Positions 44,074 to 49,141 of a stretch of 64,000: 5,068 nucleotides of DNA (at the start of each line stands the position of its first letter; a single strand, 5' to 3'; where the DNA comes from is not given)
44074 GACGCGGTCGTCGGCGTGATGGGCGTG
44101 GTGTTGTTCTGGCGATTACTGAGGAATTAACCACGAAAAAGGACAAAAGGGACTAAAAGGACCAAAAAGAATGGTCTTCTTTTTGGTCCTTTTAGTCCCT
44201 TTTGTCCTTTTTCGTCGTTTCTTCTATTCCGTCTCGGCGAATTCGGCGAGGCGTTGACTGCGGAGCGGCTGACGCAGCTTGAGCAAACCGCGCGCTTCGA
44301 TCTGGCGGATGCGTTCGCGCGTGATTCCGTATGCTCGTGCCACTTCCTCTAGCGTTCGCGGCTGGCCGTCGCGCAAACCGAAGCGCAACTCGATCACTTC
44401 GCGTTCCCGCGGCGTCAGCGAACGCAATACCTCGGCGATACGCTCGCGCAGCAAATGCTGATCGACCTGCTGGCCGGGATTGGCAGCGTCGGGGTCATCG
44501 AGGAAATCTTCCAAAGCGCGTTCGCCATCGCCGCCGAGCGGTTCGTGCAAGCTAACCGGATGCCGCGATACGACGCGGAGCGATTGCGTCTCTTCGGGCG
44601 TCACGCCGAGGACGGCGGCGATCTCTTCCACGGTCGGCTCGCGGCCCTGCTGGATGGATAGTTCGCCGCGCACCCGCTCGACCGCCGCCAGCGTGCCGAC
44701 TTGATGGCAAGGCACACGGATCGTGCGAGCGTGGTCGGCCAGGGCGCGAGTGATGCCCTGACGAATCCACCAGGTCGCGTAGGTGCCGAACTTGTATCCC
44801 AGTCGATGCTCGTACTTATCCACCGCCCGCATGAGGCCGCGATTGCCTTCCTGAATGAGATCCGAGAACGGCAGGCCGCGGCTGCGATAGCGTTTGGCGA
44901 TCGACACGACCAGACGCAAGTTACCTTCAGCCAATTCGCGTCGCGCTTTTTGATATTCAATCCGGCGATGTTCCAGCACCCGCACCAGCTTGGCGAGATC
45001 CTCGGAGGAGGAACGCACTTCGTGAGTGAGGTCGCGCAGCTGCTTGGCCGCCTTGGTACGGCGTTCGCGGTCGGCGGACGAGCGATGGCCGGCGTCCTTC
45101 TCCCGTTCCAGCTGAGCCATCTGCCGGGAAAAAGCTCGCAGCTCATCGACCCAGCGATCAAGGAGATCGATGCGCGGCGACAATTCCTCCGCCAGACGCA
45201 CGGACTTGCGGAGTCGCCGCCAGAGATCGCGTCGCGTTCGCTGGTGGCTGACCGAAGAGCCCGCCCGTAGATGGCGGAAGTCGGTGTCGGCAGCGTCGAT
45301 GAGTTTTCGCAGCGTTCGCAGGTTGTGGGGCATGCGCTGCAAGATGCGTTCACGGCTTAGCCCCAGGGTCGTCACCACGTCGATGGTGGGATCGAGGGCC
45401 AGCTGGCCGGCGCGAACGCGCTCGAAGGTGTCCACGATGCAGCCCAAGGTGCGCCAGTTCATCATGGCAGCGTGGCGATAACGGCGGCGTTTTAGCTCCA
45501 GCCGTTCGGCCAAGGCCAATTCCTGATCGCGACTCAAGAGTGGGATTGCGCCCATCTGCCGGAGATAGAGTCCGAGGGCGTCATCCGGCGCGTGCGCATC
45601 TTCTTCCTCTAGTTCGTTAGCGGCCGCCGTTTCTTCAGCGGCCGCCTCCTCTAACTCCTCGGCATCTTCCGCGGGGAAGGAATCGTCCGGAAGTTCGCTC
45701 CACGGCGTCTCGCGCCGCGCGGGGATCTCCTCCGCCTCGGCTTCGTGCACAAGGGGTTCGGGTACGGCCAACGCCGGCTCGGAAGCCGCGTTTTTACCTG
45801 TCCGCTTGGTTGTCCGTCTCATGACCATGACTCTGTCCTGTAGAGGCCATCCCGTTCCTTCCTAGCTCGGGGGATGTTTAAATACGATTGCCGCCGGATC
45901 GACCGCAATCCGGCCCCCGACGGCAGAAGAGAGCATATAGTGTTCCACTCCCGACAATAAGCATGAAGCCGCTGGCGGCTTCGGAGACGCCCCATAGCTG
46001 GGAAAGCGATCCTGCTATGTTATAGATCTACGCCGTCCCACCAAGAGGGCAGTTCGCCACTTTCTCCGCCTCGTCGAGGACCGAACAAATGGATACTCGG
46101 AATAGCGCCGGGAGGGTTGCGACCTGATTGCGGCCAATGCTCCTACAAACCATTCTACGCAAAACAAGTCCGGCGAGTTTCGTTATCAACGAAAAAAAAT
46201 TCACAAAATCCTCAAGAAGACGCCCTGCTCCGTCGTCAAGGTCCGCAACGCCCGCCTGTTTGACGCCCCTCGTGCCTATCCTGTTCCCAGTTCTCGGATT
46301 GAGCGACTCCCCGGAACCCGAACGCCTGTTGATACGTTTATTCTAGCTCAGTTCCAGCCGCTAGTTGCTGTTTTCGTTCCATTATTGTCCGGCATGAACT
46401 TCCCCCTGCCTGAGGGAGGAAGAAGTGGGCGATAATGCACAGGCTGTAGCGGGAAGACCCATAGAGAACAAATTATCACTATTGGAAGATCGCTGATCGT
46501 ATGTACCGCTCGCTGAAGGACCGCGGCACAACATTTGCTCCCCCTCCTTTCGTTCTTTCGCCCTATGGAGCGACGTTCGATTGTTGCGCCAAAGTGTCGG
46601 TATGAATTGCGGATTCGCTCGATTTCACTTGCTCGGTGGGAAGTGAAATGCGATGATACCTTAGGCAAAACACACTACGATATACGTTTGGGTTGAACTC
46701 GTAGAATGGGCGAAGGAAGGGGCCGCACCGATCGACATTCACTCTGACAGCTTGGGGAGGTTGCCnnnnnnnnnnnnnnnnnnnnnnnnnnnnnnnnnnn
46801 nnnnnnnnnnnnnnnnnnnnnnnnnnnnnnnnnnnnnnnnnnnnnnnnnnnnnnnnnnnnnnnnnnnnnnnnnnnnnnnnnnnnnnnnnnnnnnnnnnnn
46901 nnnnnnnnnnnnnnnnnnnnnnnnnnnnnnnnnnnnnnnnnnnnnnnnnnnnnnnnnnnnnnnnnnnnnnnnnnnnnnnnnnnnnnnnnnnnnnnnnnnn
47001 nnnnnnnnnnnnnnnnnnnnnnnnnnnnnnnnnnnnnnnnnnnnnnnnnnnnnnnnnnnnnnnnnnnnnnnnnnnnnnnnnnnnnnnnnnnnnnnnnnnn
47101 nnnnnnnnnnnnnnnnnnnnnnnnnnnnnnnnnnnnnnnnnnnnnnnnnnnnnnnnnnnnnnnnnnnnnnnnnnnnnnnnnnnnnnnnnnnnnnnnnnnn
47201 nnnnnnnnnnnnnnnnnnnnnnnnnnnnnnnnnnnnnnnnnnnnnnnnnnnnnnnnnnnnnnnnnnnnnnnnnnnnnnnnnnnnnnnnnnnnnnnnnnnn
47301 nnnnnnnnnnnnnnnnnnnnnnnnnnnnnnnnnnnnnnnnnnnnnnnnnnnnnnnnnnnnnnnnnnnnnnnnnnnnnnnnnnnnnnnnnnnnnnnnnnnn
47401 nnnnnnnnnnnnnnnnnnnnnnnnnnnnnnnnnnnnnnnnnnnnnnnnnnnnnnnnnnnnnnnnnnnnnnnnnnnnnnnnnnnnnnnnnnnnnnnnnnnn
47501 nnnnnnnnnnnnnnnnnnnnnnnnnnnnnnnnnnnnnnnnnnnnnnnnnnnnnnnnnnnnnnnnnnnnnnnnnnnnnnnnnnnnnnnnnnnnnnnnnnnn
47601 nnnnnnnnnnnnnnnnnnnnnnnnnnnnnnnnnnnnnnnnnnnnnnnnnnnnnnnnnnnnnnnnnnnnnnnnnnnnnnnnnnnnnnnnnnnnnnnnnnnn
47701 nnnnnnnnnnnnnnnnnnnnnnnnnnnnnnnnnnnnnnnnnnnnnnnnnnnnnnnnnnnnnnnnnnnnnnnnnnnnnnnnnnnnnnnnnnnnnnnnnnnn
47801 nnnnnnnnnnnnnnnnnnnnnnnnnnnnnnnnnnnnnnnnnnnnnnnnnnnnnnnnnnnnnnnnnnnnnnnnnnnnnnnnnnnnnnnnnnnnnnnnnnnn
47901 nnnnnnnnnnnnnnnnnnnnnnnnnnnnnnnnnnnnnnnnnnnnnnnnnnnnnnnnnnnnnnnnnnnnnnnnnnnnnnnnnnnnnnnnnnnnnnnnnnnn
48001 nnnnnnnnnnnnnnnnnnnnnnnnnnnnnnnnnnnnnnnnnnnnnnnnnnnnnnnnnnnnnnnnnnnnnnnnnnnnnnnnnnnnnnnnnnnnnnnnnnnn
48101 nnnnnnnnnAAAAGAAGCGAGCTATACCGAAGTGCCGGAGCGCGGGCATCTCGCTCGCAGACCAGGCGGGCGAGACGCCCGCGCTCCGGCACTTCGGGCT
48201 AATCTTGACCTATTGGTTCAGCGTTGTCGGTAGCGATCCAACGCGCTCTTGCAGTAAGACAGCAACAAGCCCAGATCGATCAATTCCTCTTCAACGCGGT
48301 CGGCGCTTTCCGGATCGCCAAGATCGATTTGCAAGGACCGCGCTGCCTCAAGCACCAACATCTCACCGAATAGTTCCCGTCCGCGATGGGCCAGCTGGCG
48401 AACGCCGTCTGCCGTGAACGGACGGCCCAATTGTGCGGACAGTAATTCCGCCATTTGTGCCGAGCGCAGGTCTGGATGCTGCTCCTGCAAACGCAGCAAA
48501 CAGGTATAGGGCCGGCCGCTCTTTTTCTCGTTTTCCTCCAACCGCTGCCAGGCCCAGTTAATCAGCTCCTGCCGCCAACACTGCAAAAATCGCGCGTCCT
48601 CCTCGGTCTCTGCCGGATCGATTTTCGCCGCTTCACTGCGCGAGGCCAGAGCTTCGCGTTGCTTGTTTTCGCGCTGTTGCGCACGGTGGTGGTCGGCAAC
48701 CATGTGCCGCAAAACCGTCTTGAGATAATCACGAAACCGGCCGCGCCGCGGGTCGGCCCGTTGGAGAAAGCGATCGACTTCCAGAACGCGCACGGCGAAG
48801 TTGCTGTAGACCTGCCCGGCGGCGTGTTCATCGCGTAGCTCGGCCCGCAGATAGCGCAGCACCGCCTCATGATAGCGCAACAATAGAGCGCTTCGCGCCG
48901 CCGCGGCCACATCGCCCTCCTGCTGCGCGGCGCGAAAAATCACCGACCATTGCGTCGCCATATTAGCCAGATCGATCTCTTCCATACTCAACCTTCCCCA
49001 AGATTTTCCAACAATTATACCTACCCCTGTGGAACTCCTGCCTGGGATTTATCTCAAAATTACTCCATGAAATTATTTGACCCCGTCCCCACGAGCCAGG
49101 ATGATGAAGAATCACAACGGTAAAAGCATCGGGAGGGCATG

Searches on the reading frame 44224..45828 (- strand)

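Call 19: search_protein_families(library=pfam, proteins=[window:44224-45828:-], max_evalue=0.001)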
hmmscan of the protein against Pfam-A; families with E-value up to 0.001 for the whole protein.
window:44224-45828:- (534 aa): 4 families
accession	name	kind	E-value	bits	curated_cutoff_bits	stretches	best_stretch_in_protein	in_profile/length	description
PF04545.22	Sigma70_r4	-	2.5e-21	75.4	24.1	1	467-520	1-50/50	Sigma-70, region 4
PF04542.20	Sigma70_r2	-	7.3e-19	67.8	24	1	300-369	2-71/71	Sigma-70 region 2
PF04539.22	Sigma70_r3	-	5.7e-15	55.6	25.3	1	380-453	3-76/78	Sigma-70 region 3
PF00140.25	Sigma70_r1_2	-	4.8e-09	36.5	22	1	83-111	1-29/34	Sigma-70 factor, region 1.2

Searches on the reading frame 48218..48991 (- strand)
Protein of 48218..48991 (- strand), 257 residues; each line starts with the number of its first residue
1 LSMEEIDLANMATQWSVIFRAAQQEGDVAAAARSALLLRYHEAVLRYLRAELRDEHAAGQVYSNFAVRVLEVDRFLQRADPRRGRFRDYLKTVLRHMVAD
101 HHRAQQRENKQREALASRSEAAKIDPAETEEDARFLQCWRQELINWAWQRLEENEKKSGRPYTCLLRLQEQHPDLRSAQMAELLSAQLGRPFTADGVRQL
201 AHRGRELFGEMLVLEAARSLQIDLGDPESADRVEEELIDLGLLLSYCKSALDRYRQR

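Call 19: search_protein_families(library=pfam, proteins=[window:48218-48991:-], max_evalue=0.001)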
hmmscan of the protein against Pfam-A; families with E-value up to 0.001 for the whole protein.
window:48218-48991:- (257 aa): 1 family
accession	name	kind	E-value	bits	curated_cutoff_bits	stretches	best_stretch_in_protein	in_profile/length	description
PF04542.20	Sigma70_r2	-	6.6e-05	23.1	24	1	38-107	3-70/71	Sigma-70 region 2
